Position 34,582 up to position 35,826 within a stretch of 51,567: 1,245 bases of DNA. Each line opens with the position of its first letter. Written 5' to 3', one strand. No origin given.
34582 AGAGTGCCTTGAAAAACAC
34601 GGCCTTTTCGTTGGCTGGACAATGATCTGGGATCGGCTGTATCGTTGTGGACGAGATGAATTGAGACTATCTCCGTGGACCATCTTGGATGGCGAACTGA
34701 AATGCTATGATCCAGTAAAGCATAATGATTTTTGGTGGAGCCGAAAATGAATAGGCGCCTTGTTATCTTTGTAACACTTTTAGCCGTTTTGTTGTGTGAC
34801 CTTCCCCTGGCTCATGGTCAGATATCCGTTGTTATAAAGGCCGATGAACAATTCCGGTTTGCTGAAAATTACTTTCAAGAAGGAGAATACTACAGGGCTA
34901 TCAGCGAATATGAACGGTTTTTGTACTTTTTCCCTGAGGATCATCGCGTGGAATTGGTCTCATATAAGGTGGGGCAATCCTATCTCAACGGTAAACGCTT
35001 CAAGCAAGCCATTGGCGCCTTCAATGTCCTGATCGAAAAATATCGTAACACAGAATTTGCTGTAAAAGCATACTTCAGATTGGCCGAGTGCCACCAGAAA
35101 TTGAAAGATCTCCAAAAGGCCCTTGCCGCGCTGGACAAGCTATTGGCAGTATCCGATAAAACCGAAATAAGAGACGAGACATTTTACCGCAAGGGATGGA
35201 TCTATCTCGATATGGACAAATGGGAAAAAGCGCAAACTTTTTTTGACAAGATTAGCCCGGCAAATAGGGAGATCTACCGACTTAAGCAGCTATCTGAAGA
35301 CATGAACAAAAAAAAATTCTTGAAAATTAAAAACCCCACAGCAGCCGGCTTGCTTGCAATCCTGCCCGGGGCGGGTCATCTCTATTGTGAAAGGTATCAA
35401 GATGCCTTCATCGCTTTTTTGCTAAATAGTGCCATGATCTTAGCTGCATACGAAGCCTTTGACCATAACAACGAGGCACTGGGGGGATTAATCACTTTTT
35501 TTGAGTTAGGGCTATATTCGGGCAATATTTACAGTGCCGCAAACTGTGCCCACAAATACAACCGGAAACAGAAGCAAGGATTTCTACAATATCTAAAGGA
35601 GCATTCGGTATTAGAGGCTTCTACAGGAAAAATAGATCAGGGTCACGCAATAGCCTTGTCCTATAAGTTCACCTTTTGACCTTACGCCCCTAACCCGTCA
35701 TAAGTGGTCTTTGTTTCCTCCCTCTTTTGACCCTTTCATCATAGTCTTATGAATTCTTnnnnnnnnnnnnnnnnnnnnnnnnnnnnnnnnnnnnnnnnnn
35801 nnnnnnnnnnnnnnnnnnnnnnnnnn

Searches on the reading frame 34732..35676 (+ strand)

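Call 45: search_protein_families(library=pfam, proteins=[window:34732-35676:+], max_evalue=0.00001)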
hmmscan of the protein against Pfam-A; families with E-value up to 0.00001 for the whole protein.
window:34732-35676:+ (315 aa): 9 families
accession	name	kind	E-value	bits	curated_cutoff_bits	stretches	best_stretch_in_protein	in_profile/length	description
PF13174.12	TPR_6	-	2.4e-16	59.6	26.3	0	78-106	4-32/33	Tetratricopeptide repeat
PF07719.23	TPR_2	-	5.6e-13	48.4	27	0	112-140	2-30/34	Tetratricopeptide repeat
PF00515.34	TPR_1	-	6.1e-10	38.9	27.8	0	111-138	1-28/34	Tetratricopeptide repeat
PF13181.12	TPR_8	-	1.3e-09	37.9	25.7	0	112-140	2-30/34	Tetratricopeptide repeat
PF13424.12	TPR_12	-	3.6e-09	37.1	30.1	1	113-173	5-70/77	Tetratricopeptide repeat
PF13525.12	YfiO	-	2.8e-08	34.2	25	0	40-124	45-140/203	Outer membrane lipoprotein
PF14559.12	TPR_19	-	6.1e-08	33.3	25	0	89-141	6-55/68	Tetratricopeptide repeat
PF13432.12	TPR_16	-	1.2e-06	29.3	32.7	0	81-138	4-58/65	Tetratricopeptide repeat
PF13428.12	TPR_14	-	4.9e-06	27.1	23.5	0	112-140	2-30/44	Tetratricopeptide repeat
